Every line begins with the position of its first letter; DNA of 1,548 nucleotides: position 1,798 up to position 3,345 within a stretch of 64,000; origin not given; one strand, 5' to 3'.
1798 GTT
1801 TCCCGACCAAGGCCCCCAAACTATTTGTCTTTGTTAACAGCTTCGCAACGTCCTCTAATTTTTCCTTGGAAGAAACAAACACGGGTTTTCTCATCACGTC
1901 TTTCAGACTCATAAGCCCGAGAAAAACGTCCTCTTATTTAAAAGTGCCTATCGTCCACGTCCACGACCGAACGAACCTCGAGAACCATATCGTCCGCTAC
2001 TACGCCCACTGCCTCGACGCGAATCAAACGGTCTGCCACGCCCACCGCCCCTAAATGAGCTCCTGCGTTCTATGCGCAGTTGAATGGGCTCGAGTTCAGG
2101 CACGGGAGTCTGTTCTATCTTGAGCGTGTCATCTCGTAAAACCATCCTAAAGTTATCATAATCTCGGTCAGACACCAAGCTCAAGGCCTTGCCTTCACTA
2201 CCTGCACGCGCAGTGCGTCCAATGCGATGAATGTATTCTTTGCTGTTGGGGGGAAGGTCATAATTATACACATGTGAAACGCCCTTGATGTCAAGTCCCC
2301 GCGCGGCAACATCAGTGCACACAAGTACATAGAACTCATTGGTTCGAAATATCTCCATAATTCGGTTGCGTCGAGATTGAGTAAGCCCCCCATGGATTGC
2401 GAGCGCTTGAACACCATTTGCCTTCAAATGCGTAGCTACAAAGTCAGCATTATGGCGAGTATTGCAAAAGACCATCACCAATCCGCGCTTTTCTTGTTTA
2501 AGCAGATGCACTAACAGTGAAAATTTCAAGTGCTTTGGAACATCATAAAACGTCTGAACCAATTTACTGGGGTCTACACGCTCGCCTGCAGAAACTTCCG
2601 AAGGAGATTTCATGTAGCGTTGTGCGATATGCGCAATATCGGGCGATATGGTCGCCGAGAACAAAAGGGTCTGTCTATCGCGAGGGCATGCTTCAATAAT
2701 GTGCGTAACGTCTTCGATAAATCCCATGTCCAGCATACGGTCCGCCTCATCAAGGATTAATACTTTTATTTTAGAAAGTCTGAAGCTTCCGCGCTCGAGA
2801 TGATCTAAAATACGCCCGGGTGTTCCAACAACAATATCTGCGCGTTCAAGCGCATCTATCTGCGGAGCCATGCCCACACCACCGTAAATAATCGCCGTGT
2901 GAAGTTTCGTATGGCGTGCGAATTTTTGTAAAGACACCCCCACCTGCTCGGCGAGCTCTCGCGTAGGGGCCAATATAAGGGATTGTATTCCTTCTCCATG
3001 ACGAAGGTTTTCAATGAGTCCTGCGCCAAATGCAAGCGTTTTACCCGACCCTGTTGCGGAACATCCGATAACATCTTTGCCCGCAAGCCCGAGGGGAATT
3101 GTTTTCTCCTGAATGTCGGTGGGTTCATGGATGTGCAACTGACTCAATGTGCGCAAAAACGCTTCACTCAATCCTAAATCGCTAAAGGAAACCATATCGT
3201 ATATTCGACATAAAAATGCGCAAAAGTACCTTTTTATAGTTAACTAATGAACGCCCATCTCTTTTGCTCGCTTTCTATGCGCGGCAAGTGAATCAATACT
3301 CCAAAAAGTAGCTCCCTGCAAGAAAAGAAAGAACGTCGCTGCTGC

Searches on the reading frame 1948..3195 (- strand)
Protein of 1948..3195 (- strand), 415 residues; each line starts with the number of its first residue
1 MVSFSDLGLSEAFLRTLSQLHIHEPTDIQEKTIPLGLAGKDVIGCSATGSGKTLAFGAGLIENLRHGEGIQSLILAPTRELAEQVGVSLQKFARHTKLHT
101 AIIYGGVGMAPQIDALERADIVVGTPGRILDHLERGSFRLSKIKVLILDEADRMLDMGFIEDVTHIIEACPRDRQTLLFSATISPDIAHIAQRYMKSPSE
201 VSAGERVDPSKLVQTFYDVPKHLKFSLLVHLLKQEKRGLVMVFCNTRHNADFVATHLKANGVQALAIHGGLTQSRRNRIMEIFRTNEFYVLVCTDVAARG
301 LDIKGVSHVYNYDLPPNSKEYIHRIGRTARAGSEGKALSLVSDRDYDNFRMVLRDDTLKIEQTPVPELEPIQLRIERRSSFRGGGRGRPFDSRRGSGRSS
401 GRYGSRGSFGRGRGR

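Call 57: search_protein_families(library=pfam, proteins=[window:1948-3195:-], max_evalue=0.00001)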
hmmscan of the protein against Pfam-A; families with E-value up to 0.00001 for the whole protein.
window:1948-3195:- (415 aa): 3 families
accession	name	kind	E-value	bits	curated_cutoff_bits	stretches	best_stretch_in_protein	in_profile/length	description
PF00270.35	DEAD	-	8.1e-48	162.8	26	1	26-187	1-164/167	DEAD/DEAH box helicase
PF00271.37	Helicase_C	-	2.2e-34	118.4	23.5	1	224-332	2-110/110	Helicase conserved C-terminal domain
PF04851.21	ResIII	-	6.6e-10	39.6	22.5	1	46-183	30-162/164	Type III restriction enzyme, res subunit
